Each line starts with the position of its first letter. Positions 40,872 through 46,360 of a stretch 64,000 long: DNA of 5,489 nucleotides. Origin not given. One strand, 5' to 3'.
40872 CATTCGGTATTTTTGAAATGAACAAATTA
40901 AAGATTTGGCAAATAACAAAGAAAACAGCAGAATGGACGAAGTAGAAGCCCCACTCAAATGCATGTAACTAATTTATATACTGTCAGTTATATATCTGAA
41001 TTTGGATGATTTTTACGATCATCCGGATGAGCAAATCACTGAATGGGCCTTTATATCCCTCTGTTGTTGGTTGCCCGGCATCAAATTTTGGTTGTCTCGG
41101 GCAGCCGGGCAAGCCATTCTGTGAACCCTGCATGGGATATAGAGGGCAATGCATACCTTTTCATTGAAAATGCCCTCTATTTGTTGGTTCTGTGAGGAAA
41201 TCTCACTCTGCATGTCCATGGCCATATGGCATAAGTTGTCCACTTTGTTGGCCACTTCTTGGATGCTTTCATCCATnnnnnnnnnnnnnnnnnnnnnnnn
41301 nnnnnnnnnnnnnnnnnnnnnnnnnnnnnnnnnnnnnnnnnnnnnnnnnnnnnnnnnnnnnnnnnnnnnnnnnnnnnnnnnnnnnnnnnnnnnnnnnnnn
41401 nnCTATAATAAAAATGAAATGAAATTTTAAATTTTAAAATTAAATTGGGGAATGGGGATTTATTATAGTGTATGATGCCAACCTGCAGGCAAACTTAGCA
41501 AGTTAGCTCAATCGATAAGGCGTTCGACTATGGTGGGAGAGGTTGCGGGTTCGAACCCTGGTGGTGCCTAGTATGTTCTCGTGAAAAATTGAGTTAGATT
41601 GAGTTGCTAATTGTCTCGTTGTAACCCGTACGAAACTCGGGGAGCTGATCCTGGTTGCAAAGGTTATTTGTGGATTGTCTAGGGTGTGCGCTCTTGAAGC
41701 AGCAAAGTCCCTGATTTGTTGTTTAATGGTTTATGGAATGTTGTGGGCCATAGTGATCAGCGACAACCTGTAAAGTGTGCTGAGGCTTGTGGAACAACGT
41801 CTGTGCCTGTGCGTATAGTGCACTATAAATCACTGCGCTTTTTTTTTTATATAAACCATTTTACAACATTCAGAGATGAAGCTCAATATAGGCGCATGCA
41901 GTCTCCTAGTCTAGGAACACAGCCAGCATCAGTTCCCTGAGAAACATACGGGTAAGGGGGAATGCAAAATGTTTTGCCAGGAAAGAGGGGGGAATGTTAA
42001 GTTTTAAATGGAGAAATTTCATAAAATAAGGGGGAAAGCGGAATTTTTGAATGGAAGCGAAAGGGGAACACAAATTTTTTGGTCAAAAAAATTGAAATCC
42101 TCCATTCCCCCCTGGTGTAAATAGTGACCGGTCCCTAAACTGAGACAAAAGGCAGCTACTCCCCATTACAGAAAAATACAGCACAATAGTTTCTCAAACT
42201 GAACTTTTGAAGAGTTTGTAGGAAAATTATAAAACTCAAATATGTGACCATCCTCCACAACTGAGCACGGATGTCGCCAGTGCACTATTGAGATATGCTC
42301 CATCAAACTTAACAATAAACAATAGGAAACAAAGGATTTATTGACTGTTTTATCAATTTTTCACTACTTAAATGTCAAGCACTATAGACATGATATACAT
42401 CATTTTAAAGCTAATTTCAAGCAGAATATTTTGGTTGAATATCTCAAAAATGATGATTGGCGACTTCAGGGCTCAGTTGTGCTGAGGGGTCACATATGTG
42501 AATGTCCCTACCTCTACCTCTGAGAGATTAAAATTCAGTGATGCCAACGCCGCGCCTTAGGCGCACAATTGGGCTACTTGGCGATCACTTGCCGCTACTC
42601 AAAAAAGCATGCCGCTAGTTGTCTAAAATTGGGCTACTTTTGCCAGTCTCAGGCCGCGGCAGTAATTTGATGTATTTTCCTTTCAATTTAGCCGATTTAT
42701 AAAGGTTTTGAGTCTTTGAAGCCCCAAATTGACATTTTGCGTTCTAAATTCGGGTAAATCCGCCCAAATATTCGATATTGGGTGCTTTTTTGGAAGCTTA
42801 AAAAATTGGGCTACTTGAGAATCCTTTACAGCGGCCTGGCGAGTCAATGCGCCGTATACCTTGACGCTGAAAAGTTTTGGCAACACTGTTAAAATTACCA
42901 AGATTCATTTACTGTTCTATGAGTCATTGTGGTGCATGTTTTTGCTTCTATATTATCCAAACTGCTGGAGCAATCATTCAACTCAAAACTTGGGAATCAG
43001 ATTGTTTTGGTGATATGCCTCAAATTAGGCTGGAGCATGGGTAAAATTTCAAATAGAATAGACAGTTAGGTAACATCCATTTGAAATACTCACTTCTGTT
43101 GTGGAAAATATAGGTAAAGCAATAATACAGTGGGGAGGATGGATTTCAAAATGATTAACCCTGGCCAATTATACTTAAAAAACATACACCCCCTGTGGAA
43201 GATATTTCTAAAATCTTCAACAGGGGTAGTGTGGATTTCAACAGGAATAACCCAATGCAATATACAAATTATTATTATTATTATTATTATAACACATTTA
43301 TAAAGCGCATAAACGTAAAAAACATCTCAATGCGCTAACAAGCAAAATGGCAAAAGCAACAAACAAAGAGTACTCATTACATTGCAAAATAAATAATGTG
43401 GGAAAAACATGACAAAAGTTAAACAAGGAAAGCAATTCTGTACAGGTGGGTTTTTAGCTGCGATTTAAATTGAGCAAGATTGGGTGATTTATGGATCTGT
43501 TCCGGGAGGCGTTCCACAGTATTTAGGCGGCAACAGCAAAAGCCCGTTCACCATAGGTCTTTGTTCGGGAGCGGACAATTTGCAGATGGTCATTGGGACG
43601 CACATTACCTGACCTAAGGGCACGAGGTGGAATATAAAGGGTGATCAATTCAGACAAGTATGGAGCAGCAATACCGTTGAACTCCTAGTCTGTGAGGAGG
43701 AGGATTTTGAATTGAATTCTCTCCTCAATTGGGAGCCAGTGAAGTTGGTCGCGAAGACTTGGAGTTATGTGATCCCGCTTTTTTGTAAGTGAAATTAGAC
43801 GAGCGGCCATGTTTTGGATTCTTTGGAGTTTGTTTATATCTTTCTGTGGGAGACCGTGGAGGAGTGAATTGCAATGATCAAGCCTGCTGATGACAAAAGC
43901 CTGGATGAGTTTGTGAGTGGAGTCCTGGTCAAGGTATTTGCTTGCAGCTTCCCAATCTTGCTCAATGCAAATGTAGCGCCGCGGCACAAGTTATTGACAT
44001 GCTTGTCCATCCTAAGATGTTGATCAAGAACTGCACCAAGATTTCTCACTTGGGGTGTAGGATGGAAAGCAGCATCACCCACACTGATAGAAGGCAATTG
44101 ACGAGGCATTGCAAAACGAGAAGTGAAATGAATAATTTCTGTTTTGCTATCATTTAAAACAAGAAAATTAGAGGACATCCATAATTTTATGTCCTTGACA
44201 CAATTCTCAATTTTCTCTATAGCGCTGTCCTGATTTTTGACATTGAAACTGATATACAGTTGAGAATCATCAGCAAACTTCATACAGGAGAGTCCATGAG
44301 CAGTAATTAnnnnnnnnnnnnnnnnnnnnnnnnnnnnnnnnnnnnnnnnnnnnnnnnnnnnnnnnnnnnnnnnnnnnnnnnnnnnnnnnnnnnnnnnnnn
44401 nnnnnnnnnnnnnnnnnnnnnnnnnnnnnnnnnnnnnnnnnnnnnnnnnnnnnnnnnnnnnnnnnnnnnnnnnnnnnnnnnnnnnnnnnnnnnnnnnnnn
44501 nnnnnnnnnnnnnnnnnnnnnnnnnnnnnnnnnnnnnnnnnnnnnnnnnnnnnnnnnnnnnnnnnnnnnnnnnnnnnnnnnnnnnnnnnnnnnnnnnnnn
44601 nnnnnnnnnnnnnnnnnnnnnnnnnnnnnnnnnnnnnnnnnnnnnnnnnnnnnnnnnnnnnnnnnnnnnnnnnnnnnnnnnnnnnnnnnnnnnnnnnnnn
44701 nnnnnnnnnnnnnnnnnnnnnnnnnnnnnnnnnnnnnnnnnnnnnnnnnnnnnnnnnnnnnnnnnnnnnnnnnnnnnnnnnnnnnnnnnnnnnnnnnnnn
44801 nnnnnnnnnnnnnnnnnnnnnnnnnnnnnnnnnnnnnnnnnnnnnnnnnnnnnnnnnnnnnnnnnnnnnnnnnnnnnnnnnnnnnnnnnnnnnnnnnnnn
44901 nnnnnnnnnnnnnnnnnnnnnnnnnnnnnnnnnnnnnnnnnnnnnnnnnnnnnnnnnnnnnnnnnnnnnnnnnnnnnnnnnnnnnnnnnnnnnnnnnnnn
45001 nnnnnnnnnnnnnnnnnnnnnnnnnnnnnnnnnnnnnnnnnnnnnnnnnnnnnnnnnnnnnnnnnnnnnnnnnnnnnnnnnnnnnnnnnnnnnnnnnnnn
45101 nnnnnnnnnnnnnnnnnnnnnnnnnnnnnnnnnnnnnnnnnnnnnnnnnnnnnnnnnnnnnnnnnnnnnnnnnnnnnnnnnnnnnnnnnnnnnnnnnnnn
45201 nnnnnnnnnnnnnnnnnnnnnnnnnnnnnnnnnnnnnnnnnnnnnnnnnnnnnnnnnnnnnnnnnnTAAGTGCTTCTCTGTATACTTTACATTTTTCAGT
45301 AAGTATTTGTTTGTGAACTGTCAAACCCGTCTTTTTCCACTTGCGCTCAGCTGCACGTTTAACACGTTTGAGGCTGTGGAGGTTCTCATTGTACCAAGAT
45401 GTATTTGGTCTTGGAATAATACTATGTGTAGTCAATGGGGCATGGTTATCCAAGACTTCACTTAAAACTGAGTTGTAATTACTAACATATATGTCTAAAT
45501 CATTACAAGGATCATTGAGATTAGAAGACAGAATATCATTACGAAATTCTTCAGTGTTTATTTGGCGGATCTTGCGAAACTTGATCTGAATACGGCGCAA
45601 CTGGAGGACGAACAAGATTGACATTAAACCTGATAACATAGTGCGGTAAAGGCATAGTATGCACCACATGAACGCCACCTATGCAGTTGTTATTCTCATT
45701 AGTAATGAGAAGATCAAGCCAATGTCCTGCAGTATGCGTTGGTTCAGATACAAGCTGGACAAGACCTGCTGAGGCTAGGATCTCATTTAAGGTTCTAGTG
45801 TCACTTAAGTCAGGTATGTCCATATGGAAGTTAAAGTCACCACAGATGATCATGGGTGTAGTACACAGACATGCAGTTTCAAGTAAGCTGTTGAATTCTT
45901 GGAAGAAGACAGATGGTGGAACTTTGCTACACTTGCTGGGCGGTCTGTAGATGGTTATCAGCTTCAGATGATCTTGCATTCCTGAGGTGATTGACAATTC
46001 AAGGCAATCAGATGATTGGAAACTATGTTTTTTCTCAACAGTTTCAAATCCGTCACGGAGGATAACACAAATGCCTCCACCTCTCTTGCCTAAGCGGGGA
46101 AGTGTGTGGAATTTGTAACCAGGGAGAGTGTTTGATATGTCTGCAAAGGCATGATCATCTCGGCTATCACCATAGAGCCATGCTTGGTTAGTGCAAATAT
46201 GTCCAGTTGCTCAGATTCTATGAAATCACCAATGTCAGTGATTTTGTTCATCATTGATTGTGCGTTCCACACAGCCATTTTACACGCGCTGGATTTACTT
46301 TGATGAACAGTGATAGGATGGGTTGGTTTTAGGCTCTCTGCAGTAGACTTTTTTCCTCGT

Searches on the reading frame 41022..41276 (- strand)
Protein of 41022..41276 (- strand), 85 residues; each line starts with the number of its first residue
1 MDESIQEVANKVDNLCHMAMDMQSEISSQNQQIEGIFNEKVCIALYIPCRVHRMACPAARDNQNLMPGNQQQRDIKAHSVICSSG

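Call 29: find_encoding_contigs(protein=window:41022-41276:-, flank=10000)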
Protein seq(85 aa) (85 aa): no gene with exactly this product is on record in the collection.

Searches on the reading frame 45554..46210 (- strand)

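Call 33: search_protein_families(library=pfam, proteins=[window:45554-46210:-], max_evalue=0.01)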
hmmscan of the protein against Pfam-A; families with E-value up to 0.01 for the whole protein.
window:45554-46210:- (219 aa): 2 families
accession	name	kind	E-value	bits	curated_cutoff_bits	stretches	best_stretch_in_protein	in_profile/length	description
PF14529.12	Exo_endo_phos_2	-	1.2e-07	32.1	27.4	1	83-177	2-100/117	Endonuclease-reverse transcriptase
PF03372.29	Exo_endo_phos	-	1.3e-06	28.8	24.5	1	16-168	45-200/225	Endonuclease/Exonuclease/phosphatase family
